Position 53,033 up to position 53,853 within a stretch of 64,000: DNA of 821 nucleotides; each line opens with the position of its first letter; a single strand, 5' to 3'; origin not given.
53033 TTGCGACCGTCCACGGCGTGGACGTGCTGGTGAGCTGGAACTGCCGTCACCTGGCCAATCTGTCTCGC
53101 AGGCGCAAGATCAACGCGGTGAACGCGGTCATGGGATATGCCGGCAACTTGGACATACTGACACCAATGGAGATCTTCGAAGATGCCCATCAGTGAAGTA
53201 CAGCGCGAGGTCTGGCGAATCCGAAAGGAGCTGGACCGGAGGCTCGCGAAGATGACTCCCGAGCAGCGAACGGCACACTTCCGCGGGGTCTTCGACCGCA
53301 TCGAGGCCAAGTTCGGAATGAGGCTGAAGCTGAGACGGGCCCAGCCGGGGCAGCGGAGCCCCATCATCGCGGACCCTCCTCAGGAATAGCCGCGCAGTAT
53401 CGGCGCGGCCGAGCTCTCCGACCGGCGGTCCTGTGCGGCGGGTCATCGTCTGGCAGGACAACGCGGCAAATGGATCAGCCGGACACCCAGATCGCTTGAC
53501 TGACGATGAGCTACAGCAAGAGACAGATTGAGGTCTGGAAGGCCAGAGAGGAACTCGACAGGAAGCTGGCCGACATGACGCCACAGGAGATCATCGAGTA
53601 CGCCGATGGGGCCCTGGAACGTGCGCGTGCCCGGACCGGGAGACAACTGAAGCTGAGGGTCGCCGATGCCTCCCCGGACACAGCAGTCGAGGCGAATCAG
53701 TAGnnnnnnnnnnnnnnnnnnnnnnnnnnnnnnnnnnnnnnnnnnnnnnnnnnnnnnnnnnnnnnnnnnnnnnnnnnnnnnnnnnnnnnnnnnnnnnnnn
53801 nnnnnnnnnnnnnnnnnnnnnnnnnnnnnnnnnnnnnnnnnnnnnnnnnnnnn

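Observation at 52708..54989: Back-to-back RNase-toxin modules (PIN-small ORF, small ORF-HEPN protein) that share a paralogous small-protein family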

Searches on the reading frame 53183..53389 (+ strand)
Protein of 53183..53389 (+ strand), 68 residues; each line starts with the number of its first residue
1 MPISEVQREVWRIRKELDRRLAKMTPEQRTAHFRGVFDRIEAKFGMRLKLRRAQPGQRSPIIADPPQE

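Call 3: search_protein_families(library=pfam, proteins=[window:53183-53389:+], max_evalue=1)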
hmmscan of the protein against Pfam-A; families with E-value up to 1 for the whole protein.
window:53183-53389:+ (68 aa): 2 families
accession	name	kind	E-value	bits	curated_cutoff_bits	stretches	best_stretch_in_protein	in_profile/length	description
PF08621.15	RPAP1_N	-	0.018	15.3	25.3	1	12-52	2-42/46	RPAP1-like, N-terminal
PF24751.1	DUF7696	-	0.026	15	27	1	7-45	4-37/55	Family of unknown function (DUF7696)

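Call 4: search_protein_families(library=ncbifam, proteins=[window:53183-53389:+], max_evalue=1)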
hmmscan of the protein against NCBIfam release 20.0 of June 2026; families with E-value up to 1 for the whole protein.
window:53183-53389:+ (68 aa): 0 families

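Call 5: search_protein_families(library=padloc, proteins=[window:53183-53389:+], max_evalue=1)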
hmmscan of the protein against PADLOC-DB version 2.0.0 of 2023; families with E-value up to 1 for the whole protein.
window:53183-53389:+ (68 aa): 0 families

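Call 23: find_homologous_proteins(query=A2, max_evalue=0.01)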
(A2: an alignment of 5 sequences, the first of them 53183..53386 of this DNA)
Query A2 (5 sequences) (68 aa, profile of the alignment): 35 proteins with E <= 0.01 among 69 candidates.
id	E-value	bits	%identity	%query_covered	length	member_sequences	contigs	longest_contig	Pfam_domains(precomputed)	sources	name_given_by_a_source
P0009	1.2e-31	126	43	69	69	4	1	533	-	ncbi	-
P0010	2.1e-31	126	43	69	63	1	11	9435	-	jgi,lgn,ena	jgi:hypothetical protein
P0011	1.1e-30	123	40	81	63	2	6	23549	-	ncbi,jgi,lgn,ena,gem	-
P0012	9.3e-30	120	47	53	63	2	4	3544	-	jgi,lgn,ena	jgi:hypothetical protein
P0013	3.9e-29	119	50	53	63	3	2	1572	-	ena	-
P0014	7.4e-29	118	45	65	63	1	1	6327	-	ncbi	-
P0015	1.1e-28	117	40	87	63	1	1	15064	-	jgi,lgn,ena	-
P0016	4.4e-28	115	43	69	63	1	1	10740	-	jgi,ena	-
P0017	8.9e-28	114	42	79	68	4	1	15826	-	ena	-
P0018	9.0e-28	114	46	60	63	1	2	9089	-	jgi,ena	-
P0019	1.8e-27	113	37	85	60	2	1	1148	-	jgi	jgi:hypothetical protein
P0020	2.3e-27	113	42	79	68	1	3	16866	-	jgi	jgi:hypothetical protein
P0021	2.8e-27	113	42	66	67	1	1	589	-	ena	-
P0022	7.4e-27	111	40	69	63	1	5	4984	-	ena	-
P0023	8.1e-27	111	38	66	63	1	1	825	-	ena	-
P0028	5.3e-26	108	42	96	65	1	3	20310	-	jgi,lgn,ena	-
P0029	8.2e-26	108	41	94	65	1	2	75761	-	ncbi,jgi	-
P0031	9.7e-25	104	99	100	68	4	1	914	-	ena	-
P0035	1.2e-21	94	51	75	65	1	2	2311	-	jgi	jgi:hypothetical protein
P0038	1.4e-17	81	46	57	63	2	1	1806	-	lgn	-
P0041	4.7e-17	80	45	75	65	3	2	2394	-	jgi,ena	jgi:hypothetical protein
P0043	8.0e-16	76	36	88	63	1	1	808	-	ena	-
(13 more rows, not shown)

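Call 24: find_encoding_contigs(protein=P0029, flank=5000, max_places=2)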
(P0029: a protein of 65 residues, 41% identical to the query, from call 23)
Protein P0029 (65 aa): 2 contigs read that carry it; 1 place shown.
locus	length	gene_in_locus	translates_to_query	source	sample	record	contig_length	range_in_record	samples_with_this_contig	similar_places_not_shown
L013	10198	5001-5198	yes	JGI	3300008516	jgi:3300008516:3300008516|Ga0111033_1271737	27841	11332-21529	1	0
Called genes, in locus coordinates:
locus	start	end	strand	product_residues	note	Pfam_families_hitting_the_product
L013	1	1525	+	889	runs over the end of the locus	PF01301:Glyco_hydro_35, PF21317:BetaGal_ABD_1, PF21467:BetaGal_gal-bd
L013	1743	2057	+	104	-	PF00216:Bac_DNA_binding, PF18291:HU-HIG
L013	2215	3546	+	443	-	PF01512:Complex1_51K, PF10531:SLBB (weak), PF13534:Fer4_17, PF13375:RnfC_N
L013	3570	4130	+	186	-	PF00936:BMC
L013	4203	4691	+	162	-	PF01850:PIN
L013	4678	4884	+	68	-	-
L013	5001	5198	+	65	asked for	-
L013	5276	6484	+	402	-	-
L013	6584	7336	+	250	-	-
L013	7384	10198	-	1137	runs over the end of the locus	PF18911:PKD_4, PF17803:Cadherin_4 (weak), PF17892:Cadherin_5 (weak), PF17963:Big_9, PF00353:HemolysinCabind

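Call 25: find_encoding_contigs(protein=P0028, flank=5000, max_places=2)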
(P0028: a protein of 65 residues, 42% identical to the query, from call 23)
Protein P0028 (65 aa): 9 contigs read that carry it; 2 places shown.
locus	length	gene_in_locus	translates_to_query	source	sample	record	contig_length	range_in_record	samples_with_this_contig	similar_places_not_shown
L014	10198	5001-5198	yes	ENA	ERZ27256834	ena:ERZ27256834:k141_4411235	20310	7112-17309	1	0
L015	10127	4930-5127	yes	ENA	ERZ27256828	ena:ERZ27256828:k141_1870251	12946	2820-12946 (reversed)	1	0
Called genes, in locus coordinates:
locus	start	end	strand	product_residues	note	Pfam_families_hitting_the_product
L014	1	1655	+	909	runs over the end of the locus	PF01301:Glyco_hydro_35, PF13364:BetaGal_ABD2 (faint), PF21317:BetaGal_ABD_1, PF21467:BetaGal_gal-bd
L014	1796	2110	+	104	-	PF00216:Bac_DNA_binding, PF18291:HU-HIG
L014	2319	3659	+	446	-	PF01512:Complex1_51K, PF13534:Fer4_17, PF13375:RnfC_N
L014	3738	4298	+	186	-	PF00936:BMC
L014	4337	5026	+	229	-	-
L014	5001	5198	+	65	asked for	-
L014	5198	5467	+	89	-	-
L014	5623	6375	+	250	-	-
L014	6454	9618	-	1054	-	PF18911:PKD_4 (weak), PF17803:Cadherin_4, PF17892:Cadherin_5 (weak), PF17963:Big_9, PF00353:HemolysinCabind (weak)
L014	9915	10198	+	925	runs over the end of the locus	PF22680:Glyco_hydro_123_N_2, PF13320:GH123_cat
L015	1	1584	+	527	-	?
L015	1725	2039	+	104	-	PF00216:Bac_DNA_binding, PF18291:HU-HIG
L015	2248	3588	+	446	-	PF01512:Complex1_51K, PF13534:Fer4_17, PF13375:RnfC_N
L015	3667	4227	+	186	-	PF00936:BMC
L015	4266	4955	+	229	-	-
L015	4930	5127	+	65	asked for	-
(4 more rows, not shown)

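Call 26: find_encoding_contigs(protein=P0020, flank=5000, max_places=2)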
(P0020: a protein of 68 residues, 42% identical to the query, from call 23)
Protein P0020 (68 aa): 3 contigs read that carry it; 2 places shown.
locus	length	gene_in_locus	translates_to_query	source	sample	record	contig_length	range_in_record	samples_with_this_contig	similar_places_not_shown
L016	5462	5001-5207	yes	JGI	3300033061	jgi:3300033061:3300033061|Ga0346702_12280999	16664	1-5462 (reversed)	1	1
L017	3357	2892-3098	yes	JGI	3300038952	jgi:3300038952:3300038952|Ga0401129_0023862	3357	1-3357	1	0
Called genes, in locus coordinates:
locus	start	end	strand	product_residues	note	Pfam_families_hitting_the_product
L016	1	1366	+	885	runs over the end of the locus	PF01301:Glyco_hydro_35, PF13364:BetaGal_ABD2 (faint), PF21317:BetaGal_ABD_1 (weak), PF21467:BetaGal_gal-bd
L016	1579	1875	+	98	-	PF00216:Bac_DNA_binding, PF18291:HU-HIG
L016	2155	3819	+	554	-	PF01512:Complex1_51K, PF10531:SLBB (weak), PF13534:Fer4_17, PF13375:RnfC_N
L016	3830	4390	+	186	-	PF00936:BMC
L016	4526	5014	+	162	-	-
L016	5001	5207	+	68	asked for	-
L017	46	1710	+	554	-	PF01512:Complex1_51K, PF10531:SLBB (weak), PF13534:Fer4_17, PF13375:RnfC_N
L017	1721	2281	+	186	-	PF00936:BMC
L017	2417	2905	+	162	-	-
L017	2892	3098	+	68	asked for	-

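Call 36: search_protein_families(library=pfam, proteins=[P0010, P0011, P0020, P0029, P0031, P0035, P0038, P0041, P0043, L014:4337-4525:+], max_evalue=10)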
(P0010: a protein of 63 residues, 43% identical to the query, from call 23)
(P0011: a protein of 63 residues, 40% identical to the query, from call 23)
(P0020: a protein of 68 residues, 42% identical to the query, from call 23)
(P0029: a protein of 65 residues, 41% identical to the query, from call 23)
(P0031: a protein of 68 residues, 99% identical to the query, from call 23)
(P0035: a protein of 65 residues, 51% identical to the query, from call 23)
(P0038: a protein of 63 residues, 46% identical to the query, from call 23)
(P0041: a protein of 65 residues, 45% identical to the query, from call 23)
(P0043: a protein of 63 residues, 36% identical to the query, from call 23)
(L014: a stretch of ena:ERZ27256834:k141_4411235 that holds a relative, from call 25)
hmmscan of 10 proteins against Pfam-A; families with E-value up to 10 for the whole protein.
P0010 (63 aa): 4 families
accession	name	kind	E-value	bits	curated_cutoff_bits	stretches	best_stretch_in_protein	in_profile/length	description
PF07899.16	Frigida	-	0.014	15.2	25.7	1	6-51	73-125/289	Frigida-like protein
PF08621.15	RPAP1_N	-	0.036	14.3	25.3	1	19-36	9-26/46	RPAP1-like, N-terminal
PF06518.16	DUF1104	-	0.065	14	25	1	10-47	45-82/92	Protein of unknown function (DUF1104)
PF03069.20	FmdA_AmdA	-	0.097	12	27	1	10-57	161-209/373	Acetamidase/Formamidase family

P0011 (63 aa): 0 families

P0020 (68 aa): 3 families
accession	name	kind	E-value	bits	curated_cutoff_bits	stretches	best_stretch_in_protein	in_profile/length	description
PF08621.15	RPAP1_N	-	0.037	14.3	25.3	1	19-36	9-26/46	RPAP1-like, N-terminal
PF07899.16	Frigida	-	0.065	13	25.7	1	6-52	73-126/289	Frigida-like protein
PF06518.16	DUF1104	-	0.17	12.7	25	1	10-46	45-81/92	Protein of unknown function (DUF1104)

P0029 (65 aa): 0 families

P0031 (68 aa): 2 families
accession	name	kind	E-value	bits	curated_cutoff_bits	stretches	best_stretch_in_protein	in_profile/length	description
PF24751.1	DUF7696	-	0.022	15.3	27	1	7-45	4-37/55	Family of unknown function (DUF7696)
PF08621.15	RPAP1_N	-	0.041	14.1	25.3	1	12-32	2-22/46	RPAP1-like, N-terminal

P0035 (65 aa): 2 families
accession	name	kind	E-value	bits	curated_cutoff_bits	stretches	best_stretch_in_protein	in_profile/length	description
PF08621.15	RPAP1_N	-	0.013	15.7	25.3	1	19-51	9-41/46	RPAP1-like, N-terminal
PF16572.11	HlyD_D4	-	0.096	13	26.4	1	13-30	32-47/55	Long alpha hairpin domain of cation efflux system protein, CusB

P0038 (63 aa): 1 family
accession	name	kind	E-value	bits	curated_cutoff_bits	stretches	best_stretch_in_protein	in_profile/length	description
PF06518.16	DUF1104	-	0.23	12.2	25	1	9-45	44-80/92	Protein of unknown function (DUF1104)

P0041 (65 aa): 0 families

P0043 (63 aa): 5 families
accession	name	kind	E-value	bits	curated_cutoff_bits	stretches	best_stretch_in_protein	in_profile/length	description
PF09011.16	HMG_box_2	-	0.048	14.8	22.4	1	2-49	23-69/72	HMG-box domain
PF08621.15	RPAP1_N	-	0.053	13.8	25.3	1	19-37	9-27/46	RPAP1-like, N-terminal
PF02477.20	Nairo_nucleo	-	0.1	11.8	25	1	5-51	100-144/443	Nucleocapsid N protein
PF22745.1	Nlig-Ia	-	0.14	13.3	27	1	20-54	42-78/92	DNA ligase-like, N-terminal NAD+-binding domain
PF06518.16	DUF1104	-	0.2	12.5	25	1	10-44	45-79/92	Protein of unknown function (DUF1104)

L014:4337-4525:+ (63 aa): 1 family
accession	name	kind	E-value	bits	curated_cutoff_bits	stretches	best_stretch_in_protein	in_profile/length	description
PF11569.14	Homez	-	0.11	12.7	21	1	20-35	34-49/57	Homeodomain leucine-zipper encoding, Homez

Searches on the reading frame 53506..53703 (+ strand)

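Call 3: search_protein_families(library=pfam, proteins=[window:53506-53703:+], max_evalue=1)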
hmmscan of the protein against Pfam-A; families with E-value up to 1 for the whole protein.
window:53506-53703:+ (65 aa): 0 families

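Call 4: search_protein_families(library=ncbifam, proteins=[window:53506-53703:+], max_evalue=1)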
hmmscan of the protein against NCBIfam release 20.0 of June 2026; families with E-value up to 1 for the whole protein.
window:53506-53703:+ (65 aa): 1 family
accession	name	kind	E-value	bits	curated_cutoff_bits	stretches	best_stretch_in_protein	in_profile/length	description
NF004712.0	PRK06052.1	subfamily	0.13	11.4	387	1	5-54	268-314/344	methionine synthase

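Call 5: search_protein_families(library=padloc, proteins=[window:53506-53703:+], max_evalue=1)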
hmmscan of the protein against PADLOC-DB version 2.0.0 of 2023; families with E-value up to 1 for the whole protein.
window:53506-53703:+ (65 aa): 0 families
